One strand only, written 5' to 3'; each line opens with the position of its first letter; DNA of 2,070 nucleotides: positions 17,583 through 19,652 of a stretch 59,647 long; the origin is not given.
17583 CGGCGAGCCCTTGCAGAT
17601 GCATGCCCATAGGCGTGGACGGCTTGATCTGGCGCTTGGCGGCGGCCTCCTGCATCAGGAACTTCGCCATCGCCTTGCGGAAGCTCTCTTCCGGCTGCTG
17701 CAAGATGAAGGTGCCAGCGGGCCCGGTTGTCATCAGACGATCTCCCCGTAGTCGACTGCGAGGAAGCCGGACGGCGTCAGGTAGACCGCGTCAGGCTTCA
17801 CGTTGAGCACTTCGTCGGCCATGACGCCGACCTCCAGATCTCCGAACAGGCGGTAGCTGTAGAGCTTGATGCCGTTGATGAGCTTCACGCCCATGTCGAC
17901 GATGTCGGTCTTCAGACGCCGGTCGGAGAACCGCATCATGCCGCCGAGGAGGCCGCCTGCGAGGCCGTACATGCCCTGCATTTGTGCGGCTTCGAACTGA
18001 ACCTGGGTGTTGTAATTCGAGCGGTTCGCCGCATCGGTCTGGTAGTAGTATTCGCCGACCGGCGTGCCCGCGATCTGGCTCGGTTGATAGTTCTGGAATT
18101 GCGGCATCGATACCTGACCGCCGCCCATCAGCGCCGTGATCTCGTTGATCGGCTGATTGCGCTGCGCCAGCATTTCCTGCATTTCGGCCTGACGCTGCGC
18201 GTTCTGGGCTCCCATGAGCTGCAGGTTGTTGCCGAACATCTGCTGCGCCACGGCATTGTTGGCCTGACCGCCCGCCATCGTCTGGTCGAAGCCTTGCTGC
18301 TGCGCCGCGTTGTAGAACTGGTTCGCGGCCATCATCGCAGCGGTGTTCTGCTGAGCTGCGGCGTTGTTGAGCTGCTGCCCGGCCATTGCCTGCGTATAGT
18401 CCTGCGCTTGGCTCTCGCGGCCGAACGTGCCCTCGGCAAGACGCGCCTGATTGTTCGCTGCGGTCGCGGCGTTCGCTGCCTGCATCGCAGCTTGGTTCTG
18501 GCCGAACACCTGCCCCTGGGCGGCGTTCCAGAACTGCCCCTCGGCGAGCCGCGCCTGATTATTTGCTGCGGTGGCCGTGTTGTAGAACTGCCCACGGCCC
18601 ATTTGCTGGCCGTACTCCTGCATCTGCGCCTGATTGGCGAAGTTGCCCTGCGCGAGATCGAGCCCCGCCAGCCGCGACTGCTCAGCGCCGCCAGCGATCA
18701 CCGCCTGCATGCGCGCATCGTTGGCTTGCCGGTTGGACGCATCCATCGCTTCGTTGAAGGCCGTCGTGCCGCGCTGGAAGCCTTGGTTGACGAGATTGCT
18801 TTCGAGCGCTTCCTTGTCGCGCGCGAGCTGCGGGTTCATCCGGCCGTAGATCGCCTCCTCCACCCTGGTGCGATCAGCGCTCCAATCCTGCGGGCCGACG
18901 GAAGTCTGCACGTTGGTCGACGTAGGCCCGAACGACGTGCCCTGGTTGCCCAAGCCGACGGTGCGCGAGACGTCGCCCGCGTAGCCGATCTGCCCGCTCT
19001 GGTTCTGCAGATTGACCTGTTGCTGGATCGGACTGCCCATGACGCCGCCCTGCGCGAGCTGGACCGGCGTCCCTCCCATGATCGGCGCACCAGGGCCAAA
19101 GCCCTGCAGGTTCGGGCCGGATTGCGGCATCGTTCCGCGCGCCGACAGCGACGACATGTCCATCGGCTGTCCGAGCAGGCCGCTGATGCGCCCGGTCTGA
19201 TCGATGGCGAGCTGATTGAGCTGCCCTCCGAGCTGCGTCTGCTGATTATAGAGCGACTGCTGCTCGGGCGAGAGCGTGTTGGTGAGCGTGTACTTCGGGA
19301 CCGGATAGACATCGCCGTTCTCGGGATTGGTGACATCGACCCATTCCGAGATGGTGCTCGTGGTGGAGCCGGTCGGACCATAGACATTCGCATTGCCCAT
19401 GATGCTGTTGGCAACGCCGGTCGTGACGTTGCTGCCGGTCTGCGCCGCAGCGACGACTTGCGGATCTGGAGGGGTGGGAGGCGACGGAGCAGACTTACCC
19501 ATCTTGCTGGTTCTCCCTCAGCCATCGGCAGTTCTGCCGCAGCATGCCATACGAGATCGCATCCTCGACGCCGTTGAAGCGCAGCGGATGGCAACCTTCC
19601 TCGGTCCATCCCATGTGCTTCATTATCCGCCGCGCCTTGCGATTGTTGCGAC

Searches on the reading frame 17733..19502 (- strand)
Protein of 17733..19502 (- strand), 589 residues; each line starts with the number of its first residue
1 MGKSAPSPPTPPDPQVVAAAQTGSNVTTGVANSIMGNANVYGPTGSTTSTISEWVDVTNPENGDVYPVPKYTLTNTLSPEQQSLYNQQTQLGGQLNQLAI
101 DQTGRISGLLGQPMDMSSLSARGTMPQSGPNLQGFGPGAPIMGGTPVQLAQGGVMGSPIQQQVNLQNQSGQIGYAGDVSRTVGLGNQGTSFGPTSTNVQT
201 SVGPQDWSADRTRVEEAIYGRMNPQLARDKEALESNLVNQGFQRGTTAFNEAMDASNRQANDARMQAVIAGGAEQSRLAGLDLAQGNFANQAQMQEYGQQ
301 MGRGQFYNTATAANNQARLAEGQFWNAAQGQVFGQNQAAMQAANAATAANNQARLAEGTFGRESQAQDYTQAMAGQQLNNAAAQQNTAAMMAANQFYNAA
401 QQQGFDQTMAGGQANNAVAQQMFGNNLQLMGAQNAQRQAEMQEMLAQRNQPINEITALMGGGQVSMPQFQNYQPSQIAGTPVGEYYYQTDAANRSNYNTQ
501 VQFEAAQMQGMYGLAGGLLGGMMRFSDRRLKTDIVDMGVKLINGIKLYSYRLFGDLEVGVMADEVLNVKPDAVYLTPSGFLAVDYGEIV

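Call 60: search_protein_families(library=pfam, proteins=[window:17733-19502:-], max_evalue=0.001)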
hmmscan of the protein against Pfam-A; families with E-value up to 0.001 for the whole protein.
window:17733-19502:- (589 aa): 1 family
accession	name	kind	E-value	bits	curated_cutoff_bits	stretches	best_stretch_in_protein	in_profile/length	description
PF13884.11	Peptidase_S74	-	5e-07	30.4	22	1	526-574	1-58/58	Chaperone of endosialidase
